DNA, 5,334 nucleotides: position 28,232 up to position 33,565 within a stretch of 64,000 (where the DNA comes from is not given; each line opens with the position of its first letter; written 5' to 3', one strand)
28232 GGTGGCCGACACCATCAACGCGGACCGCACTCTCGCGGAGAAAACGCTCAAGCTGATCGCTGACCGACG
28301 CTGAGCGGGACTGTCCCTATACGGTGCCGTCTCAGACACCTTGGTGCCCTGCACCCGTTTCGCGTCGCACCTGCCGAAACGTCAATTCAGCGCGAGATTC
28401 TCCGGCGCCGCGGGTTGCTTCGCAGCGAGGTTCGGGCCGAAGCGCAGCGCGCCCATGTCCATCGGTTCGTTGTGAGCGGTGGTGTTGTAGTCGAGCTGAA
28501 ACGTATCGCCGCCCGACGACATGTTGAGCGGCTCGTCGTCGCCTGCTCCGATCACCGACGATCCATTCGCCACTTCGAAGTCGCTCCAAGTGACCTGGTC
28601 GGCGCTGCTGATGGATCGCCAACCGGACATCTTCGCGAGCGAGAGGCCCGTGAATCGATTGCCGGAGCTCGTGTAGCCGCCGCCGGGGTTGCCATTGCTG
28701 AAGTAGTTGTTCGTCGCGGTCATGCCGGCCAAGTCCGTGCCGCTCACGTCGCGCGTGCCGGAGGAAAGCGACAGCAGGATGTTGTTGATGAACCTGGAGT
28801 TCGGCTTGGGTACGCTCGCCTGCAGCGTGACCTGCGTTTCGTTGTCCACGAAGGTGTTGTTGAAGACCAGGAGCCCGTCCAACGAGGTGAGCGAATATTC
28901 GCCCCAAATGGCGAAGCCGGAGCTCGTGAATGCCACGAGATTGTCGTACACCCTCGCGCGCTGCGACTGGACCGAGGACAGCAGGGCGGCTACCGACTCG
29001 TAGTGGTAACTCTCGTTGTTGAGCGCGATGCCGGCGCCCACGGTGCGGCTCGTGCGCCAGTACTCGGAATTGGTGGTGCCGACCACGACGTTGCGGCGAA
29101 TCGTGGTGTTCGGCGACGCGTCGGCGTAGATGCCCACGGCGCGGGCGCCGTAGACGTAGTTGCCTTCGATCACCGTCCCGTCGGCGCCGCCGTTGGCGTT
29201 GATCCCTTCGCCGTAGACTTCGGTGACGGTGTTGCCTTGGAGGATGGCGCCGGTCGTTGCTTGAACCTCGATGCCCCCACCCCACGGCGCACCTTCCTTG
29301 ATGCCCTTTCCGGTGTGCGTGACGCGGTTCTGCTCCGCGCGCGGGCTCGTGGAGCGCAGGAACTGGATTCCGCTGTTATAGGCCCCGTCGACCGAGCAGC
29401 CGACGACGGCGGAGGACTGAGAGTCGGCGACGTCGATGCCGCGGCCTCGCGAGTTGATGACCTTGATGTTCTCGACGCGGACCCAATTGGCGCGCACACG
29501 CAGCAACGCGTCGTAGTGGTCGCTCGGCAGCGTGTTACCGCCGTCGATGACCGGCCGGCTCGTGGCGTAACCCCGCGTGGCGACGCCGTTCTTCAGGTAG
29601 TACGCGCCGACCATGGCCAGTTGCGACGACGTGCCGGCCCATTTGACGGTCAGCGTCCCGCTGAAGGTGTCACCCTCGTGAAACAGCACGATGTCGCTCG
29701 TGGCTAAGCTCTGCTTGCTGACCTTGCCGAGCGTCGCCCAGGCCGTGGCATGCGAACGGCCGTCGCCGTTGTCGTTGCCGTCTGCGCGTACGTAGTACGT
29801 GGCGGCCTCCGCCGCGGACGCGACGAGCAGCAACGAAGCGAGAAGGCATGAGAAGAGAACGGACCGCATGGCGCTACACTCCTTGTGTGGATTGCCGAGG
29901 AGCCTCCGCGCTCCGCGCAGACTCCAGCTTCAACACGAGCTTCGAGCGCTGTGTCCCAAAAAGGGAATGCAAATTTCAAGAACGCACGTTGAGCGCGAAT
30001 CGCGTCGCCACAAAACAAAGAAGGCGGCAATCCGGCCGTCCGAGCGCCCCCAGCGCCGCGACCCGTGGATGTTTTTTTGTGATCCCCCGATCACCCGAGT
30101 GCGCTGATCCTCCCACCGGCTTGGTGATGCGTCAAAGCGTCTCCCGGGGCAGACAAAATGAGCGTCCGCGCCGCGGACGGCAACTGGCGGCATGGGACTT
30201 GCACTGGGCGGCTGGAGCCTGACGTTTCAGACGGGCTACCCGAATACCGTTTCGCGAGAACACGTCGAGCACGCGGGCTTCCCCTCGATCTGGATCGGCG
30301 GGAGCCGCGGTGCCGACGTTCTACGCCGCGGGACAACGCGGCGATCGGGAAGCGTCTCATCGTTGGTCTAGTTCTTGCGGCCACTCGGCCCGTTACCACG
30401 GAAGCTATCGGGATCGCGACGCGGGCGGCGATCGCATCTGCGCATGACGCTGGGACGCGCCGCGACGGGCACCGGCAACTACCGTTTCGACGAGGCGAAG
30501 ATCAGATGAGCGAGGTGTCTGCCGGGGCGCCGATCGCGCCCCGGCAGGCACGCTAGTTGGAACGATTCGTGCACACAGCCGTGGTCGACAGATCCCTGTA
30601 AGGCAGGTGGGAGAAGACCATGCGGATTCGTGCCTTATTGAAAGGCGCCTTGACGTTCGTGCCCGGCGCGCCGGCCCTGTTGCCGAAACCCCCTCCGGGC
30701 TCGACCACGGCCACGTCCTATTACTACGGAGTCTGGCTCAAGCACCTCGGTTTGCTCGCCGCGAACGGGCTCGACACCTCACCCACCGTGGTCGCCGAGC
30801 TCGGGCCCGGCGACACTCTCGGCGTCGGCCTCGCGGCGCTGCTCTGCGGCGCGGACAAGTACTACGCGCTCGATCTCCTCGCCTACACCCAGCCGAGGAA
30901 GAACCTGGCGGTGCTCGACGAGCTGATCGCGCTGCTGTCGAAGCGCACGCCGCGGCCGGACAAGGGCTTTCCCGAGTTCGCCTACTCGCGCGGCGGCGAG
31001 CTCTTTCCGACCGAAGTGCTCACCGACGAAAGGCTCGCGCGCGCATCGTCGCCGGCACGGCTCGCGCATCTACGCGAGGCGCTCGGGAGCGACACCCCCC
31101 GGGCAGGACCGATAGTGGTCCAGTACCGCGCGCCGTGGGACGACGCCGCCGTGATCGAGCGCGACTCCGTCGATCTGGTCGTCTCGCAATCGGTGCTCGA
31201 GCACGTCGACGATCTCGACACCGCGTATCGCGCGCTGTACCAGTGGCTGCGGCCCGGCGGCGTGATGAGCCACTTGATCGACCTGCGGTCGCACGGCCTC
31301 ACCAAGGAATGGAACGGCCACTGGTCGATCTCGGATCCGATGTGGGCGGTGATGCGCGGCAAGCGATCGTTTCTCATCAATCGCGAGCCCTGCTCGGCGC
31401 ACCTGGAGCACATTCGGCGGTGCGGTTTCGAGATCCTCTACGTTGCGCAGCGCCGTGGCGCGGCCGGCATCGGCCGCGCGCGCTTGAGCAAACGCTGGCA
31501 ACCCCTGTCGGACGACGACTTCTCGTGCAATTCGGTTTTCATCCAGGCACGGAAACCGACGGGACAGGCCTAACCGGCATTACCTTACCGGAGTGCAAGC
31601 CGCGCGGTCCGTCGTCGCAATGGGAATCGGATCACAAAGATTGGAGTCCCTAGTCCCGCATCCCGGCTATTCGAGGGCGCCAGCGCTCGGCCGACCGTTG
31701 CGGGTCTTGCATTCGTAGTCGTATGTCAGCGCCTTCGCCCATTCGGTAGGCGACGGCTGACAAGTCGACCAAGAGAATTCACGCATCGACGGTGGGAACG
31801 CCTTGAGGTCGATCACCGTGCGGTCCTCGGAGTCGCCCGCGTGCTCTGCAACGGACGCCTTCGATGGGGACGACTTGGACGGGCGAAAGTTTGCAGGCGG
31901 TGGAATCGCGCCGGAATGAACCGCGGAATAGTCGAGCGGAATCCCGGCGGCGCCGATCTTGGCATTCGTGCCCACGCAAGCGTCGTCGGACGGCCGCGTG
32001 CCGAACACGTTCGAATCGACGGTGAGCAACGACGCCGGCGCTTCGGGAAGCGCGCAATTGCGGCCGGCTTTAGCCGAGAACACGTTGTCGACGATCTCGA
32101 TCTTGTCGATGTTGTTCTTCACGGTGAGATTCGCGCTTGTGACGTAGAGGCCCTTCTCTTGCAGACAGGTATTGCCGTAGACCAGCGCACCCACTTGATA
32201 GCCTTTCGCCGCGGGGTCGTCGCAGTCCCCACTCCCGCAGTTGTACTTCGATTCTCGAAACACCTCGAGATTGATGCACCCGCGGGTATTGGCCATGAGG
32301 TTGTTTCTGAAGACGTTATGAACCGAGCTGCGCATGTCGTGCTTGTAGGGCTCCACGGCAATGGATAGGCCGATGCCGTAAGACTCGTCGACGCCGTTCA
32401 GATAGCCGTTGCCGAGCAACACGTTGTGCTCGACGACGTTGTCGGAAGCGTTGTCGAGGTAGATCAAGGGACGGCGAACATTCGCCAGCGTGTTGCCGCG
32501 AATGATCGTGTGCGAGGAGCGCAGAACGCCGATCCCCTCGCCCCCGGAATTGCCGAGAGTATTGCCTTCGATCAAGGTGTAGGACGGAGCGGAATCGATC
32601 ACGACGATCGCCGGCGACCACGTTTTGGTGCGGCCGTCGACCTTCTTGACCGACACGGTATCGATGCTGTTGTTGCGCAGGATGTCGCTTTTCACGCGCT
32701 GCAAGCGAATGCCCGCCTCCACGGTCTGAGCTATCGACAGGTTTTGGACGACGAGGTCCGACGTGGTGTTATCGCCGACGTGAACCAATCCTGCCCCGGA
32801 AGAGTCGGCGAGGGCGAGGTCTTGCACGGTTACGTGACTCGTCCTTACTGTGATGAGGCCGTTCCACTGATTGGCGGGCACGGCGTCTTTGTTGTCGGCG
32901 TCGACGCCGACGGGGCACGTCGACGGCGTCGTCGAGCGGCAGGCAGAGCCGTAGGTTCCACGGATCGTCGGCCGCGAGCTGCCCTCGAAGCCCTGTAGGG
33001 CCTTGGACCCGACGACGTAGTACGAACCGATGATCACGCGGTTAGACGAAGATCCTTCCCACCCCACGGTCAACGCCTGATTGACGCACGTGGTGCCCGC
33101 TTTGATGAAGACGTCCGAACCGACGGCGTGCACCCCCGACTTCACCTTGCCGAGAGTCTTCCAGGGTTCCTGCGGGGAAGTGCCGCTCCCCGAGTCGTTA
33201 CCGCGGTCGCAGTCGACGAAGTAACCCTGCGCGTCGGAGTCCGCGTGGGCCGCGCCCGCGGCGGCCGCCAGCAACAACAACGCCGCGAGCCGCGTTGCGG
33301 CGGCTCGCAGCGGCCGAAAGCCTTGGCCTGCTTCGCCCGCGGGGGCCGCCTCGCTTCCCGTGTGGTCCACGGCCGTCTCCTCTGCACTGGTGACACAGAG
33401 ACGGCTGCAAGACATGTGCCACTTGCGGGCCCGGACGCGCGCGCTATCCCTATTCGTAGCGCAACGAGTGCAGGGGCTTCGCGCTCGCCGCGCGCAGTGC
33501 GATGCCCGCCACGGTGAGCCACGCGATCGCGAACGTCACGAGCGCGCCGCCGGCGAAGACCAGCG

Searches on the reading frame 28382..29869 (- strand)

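Call 15: search_protein_families(library=pfam, proteins=[window:28382-29869:-], max_evalue=0.0001)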
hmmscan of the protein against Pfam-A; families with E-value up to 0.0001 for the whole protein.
window:28382-29869:- (495 aa): 2 families
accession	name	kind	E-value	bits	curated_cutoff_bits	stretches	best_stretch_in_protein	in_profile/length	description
PF13229.12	Beta_helix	-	3.9e-15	56.3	25.9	2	197-347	23-142/158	Right handed beta helix region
PF05048.19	NosD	-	9.3e-11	42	23.6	1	199-352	62-181/212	Periplasmic copper-binding protein (NosD)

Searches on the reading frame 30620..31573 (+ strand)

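Call 15: search_protein_families(library=pfam, proteins=[window:30620-31573:+], max_evalue=0.0001)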
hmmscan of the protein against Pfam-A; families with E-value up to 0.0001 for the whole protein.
window:30620-31573:+ (317 aa): 3 families
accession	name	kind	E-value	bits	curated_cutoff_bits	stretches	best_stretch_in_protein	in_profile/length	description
PF08241.18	Methyltransf_11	-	1.1e-07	32.9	21.2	1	179-216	56-93/95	Methyltransferase domain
PF08242.18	Methyltransf_12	-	9.3e-07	29.9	30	1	178-215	64-97/98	Methyltransferase domain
PF13489.12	Methyltransf_23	-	1e-05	25.8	27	1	180-240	78-137/164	Methyltransferase domain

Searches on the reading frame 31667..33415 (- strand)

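Call 15: search_protein_families(library=pfam, proteins=[window:31667-33415:-], max_evalue=0.0001)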
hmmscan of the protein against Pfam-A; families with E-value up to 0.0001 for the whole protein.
window:31667-33415:- (582 aa): 2 families
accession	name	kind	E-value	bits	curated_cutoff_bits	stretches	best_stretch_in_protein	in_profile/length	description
PF13229.12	Beta_helix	-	9.5e-10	38.8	25.9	1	217-349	7-117/158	Right handed beta helix region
PF05048.19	NosD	-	1.1e-07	32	23.6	1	188-336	20-172/212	Periplasmic copper-binding protein (NosD)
